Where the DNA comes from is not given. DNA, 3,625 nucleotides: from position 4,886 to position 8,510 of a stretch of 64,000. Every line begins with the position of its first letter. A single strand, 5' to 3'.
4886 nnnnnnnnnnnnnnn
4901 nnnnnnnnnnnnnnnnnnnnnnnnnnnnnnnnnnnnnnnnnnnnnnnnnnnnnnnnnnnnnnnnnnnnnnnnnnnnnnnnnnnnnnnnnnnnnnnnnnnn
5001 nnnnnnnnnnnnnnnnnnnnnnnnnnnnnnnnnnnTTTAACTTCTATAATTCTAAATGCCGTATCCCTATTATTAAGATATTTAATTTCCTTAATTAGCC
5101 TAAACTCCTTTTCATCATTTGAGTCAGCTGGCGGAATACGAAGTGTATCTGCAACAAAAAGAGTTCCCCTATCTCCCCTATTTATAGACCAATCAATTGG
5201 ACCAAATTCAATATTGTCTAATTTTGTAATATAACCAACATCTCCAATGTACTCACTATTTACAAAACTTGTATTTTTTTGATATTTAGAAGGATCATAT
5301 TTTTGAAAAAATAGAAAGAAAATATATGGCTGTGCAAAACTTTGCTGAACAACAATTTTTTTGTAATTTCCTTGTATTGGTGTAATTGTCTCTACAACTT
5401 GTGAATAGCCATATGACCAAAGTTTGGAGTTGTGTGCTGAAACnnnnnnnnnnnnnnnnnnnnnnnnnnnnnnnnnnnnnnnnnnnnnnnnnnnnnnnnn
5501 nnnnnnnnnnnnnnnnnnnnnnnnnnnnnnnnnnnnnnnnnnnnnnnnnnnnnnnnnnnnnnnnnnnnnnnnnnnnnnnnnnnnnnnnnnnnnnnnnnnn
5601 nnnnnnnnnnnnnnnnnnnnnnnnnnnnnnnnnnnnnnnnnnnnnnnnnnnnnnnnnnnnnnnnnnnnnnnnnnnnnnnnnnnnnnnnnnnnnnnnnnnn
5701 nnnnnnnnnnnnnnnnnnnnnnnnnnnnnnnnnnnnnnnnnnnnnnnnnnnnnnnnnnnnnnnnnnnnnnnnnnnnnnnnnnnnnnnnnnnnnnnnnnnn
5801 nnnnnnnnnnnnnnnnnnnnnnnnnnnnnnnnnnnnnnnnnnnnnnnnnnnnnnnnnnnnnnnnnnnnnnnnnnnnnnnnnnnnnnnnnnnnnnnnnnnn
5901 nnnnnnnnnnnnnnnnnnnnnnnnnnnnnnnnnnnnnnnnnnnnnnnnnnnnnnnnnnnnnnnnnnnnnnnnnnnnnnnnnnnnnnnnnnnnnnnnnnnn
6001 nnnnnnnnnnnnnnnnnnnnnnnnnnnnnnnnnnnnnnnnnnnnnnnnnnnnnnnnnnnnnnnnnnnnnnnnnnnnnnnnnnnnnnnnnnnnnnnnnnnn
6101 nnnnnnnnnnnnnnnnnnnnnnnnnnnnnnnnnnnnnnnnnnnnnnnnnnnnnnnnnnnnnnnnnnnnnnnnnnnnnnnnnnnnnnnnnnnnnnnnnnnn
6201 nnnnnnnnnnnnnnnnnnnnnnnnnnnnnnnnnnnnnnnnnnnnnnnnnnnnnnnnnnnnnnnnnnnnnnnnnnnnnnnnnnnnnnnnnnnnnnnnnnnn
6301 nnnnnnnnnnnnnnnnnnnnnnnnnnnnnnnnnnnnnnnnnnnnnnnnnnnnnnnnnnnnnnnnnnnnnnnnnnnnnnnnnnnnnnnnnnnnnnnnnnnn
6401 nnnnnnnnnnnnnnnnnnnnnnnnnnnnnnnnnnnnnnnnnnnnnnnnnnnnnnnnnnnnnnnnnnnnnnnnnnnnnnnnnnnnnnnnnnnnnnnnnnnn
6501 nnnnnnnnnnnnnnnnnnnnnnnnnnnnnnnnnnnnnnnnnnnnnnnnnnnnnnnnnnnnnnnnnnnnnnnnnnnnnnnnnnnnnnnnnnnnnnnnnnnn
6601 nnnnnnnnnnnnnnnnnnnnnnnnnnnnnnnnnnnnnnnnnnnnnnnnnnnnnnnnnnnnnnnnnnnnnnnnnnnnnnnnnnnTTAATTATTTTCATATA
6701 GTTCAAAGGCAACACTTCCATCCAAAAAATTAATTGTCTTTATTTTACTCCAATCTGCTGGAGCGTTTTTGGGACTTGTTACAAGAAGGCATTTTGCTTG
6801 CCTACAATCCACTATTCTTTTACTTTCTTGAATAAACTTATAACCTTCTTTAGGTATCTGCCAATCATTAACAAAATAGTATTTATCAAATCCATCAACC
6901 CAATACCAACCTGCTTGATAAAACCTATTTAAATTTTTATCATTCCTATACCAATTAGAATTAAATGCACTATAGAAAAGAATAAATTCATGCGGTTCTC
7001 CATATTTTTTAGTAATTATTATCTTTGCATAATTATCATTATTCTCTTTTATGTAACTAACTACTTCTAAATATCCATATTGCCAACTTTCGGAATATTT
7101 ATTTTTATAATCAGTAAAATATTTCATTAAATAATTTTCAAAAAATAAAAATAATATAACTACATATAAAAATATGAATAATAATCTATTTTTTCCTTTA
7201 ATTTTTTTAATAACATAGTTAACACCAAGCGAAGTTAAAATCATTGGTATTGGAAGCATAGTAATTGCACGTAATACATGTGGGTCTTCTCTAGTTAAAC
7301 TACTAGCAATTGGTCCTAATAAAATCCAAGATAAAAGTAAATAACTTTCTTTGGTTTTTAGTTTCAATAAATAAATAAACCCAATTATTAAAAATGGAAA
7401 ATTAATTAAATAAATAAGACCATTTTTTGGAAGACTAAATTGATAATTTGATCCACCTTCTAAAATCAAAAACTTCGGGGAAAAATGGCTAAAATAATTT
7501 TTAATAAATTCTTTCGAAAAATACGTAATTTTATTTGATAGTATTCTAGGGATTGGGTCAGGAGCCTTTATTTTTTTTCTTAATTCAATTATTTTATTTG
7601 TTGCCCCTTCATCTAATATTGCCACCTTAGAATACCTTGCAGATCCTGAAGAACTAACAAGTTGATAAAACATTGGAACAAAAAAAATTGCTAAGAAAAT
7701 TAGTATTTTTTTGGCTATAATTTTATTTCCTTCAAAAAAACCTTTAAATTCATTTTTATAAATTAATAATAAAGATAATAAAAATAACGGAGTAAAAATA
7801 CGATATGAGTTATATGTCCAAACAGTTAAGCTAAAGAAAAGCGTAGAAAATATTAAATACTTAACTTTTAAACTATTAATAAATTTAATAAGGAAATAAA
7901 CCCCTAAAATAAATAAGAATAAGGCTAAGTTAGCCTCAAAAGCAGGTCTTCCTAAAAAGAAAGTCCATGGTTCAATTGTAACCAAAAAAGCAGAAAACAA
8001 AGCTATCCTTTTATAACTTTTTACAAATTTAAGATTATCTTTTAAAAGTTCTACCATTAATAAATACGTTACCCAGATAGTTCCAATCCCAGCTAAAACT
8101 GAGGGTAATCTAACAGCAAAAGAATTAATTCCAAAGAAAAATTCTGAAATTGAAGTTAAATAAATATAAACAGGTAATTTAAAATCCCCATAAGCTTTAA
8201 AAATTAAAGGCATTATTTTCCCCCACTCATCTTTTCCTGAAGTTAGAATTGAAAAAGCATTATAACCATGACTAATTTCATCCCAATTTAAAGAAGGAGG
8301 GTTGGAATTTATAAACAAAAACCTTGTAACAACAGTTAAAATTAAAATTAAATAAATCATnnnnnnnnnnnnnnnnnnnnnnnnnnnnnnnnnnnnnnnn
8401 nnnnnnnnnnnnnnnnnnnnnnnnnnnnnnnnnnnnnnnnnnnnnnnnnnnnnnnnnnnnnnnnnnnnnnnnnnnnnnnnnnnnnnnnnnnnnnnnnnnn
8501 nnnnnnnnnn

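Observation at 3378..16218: Tandem array of six GT39/PMT-like paralogs sharing a conserved C-terminal periplasmic domain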

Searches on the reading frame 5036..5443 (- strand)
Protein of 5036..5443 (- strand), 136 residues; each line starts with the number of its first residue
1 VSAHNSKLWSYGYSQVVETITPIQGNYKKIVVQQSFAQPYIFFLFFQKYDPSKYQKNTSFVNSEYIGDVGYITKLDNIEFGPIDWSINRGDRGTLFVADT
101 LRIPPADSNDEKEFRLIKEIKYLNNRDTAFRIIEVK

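Call 22: search_solved_structures(query=A3, max_evalue=10)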
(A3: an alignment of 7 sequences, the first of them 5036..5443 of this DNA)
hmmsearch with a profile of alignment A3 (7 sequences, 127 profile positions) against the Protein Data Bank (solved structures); distinct sequences matched with E-value up to 10: 4.
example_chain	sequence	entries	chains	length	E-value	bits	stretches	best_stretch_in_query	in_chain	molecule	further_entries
8b6g_CE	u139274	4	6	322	0.21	14.8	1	24-115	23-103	NmrA domain-containing protein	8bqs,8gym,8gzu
7qr2_A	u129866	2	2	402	0.28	14.4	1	13-116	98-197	Ovalbumin-related protein X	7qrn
7de8_X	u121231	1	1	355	1.1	12.5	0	9-36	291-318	Outer membrane protein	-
3a2s_X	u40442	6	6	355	1.1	12.4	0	9-36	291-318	Outer membrane protein II | Outer membrane protein | outer membrane proteins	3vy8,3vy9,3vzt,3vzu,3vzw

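Call 31: search_protein_representatives(alignment_id=A3)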
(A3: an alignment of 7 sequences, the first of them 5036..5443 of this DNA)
Query: 7 sequences, 127 profile positions. Proteins with E-value up to 0.001 (for the whole library): 2302; up to 1e-10: 982; up to 1e-30: 9. The best 150 are listed.
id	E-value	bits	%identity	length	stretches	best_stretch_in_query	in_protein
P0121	2.5e-37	143.9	-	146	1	1-127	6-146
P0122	3.4e-35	137.0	-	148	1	1-125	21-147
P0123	7.3e-33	129.5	-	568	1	1-126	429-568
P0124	5.9e-32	126.5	-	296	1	2-125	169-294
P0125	8.0e-32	126.1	-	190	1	3-126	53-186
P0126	1.2e-31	125.6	-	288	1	1-126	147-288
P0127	3.1e-31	124.2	-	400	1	3-125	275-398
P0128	4.1e-31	123.8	-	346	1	2-125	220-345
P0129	8.7e-31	122.7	-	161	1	1-126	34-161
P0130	1.4e-30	122.1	-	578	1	1-126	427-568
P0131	1.9e-30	121.7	-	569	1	2-126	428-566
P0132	6.4e-30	120.0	-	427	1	2-126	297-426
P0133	7.4e-30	119.7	-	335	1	1-125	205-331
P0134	1.2e-29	119.1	-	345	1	2-126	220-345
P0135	2.3e-29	118.2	-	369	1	1-124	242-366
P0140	3.4e-28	114.4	-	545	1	7-125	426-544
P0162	4.1e-26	107.7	-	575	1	3-125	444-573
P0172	4.8e-25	104.2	-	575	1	1-126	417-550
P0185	7.7e-24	100.3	-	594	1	4-125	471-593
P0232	5.1e-22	94.4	-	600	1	2-126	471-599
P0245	1.3e-21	93.1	-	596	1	4-126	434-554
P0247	1.7e-21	92.7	-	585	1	4-123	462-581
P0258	3.3e-21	91.8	-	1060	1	3-126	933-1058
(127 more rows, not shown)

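Call 37: predict_structure(alignment_id=A4)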
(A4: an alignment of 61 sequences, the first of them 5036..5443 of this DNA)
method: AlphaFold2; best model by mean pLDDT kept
length: 136 residues; sequences in the alignment: 61
mean_pLDDT: 88.1   pTM: 0.82
mean pLDDT of the five models: 88.1, 86.0, 85.8, 73.9, 72.7
residues with pLDDT >= 90: 79; 70-90: 46; 50-70: 8; < 50: 3
segments of 3 or more residues with pLDDT < 50: 1-3
pLDDT, mean of each block of 10 residues (from residue 1): 53 89 96 88 89 86 82 93 93 95 94 96 88 96
secondary structure, 60 per line:
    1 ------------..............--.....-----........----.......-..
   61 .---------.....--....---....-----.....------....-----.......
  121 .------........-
elements in order: H13-26 E29-33 H39-46 H51-57 E59-61 E71-75 E78-81 H85-88 E94-98 H105-108 E114-121 E128-135

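Call 46: fold_search(model_id=the predicted structure, library=pdb)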
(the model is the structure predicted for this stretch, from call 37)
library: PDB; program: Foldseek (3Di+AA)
matches with E <= 10: 234; with E <= 0.001: 0
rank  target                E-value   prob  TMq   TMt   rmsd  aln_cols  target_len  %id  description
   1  4p7j                  5.3e-01  0.14  0.37  0.27   7.6       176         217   10  Rat apo-COMT sulfate bound (released 2014-06-18)
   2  3ozf_A                5.3e-01  0.13  0.24  0.16  10.3        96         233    6  Crystal Structure of Plasmodium falciparum Hypoxanthine-Guanine-Xanthine Phosphoribosyltransferase in complex with hyp (released 2011-09-28)
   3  4p7g_A                5.7e-01  0.14  0.38  0.28   7.5       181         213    9  Rat apo-COMT, phosphate bound (released 2014-06-18)
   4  3ozf_B                6.9e-01  0.10  0.22  0.15  10.6        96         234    8  Crystal Structure of Plasmodium falciparum Hypoxanthine-Guanine-Xanthine Phosphoribosyltransferase in complex with hyp (released 2011-09-28)
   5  5k09_C                7.8e-01  0.14  0.40  0.28   8.2       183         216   10  Crystal Structure of COMT in complex with a thiazole ligand (released 2016-09-07)
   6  1cjb_C                8.4e-01  0.10  0.24  0.16  10.2        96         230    6  MALARIAL PURINE PHOSPHORIBOSYLTRANSFERASE (released 1999-08-18)
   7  6aag_C                9.5e-01  0.05  0.17  0.16  14.2       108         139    6  Crystal structure of budding yeast Atg8 complexed with the helical AIM of Hfl1. (released 2018-12-12)
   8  3ozf_C                1.0e+00  0.08  0.22  0.15  10.6        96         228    8  Crystal Structure of Plasmodium falciparum Hypoxanthine-Guanine-Xanthine Phosphoribosyltransferase in complex with hyp (released 2011-09-28)
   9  4uy7_A                1.0e+00  0.04  0.24  0.14  11.7       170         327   12  Crystal structure of Histidine bound Histidine-specific methyltransferase EgtD from Mycobacterium smegmatis (released 2014-10-08)
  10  6aw4                  1.2e+00  0.09  0.36  0.26   8.4       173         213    9  1.50A resolution structure of catechol O-methyltransferase (COMT) from Nannospalax galili (released 2018-09-12)
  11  7f4r_A                1.2e+00  0.03  0.19  0.16  13.2       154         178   11  Crystal structure of MTA1 (released 2022-06-15)
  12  2o20_A                1.2e+00  0.06  0.25  0.15   9.5       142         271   10  Crystal structure of transcription regulator CcpA of Lactococcus lactis (released 2007-03-27)
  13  5k0g_B                1.4e+00  0.11  0.40  0.28   8.6       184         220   10  Crystal Structure of COMT in complex with 4-[5-[1-(4-methoxyphenyl)ethyl]-1H-pyrazol-3-yl]-1,3-dimethylpyrazole (released 2016-09-07)
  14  1cjb_A                1.4e+00  0.08  0.22  0.15  10.6        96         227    8  MALARIAL PURINE PHOSPHORIBOSYLTRANSFERASE (released 1999-08-18)
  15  5lr6_C                1.5e+00  0.11  0.41  0.30   7.6       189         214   10  Crystal Structure of COMT in complex with [3-(2,4-dimethyl-1,3-thiazol-5-yl)-1H-pyrazol-5-yl]-(4-phenylpiperazin-1-yl) (released 2016-08-31)
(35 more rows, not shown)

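Call 48: search_protein_families(library=pfam, proteins=[window:5036-5443:-], max_evalue=5)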
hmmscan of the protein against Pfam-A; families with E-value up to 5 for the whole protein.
window:5036-5443:- (136 aa): 0 families

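Call 49: list_cluster_members(proteins=[P0123, P0130, P0140, P0162, P0172, P0185, P0232, P0258, P0247, P0245])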
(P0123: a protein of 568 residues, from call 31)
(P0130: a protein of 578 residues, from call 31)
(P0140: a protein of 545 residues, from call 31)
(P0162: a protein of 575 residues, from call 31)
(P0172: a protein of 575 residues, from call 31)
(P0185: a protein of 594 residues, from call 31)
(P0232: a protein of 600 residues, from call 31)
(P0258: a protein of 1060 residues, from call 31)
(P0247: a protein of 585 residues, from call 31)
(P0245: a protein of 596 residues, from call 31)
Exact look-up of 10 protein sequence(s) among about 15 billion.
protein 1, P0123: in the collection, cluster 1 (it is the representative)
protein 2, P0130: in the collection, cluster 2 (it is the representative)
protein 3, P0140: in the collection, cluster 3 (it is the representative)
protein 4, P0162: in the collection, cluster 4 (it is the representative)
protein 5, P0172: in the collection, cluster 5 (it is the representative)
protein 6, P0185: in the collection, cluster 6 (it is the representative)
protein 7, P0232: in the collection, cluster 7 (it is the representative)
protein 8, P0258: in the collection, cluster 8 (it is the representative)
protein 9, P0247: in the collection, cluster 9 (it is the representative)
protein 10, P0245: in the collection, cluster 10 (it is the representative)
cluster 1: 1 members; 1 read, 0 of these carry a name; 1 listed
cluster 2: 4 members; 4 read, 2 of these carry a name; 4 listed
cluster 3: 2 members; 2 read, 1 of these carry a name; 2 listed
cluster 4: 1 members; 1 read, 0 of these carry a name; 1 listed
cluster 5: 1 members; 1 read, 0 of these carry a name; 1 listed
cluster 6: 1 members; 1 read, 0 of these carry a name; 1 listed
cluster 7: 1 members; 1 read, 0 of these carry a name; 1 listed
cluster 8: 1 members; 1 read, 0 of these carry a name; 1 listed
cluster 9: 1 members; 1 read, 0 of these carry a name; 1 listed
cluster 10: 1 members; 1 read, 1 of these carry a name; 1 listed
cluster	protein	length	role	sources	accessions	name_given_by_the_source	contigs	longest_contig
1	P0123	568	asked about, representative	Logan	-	-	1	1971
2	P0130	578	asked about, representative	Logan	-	-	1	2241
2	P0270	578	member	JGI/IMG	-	4-amino-4-deoxy-L-arabinose transferase-like glycosyltransferase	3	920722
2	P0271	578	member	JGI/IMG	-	4-amino-4-deoxy-L-arabinose transferase-like glycosyltransferase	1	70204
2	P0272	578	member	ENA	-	-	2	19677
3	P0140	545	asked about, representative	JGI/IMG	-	4-amino-4-deoxy-L-arabinose transferase-like glycosyltransferase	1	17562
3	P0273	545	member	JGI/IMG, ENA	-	-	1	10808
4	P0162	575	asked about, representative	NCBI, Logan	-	-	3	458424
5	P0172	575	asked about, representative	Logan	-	-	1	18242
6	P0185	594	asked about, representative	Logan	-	-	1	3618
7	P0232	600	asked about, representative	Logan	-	-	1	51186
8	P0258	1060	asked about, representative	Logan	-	-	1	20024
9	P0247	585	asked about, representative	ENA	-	-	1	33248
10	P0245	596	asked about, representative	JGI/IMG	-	4-amino-4-deoxy-L-arabinose transferase-like glycosyltransferase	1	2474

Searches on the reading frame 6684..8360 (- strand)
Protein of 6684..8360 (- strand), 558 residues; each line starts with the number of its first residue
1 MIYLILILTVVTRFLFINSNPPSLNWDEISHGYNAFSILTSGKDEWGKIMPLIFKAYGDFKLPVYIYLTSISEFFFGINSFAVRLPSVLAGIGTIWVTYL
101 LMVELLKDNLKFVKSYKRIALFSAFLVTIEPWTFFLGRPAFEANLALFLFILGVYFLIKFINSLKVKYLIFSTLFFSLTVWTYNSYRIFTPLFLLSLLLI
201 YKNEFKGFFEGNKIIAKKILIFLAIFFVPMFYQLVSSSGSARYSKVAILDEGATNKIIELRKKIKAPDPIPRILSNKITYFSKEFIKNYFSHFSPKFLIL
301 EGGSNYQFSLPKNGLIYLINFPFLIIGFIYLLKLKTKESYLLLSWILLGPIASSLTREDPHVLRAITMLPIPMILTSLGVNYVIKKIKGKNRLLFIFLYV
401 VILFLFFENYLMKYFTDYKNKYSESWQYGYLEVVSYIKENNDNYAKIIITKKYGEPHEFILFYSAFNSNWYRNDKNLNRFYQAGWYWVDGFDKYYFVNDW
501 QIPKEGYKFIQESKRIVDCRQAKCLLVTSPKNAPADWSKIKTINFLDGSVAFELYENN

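Call 5: search_protein_families(library=pfam, proteins=[window:6684-8360:-], max_evalue=0.01)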
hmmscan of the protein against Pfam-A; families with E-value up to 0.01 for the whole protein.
window:6684-8360:- (558 aa): 1 family
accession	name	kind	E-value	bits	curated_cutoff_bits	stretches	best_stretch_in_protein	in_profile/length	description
PF13231.12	PMT_2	-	1.1e-05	26.1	26.1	1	63-227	4-155/160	Dolichyl-phosphate-mannose-protein mannosyltransferase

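Call 10: search_protein_families(library=ncbifam, proteins=[window:6684-8360:-], max_evalue=0.01)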
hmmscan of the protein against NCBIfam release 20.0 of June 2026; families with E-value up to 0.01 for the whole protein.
window:6684-8360:- (558 aa): 1 family
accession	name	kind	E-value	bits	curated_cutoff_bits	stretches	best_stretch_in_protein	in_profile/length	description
TIGR03663.1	TIGR03663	subfamily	0.00031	19.9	126.25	1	2-200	4-182/435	flippase activity-associated protein Agl23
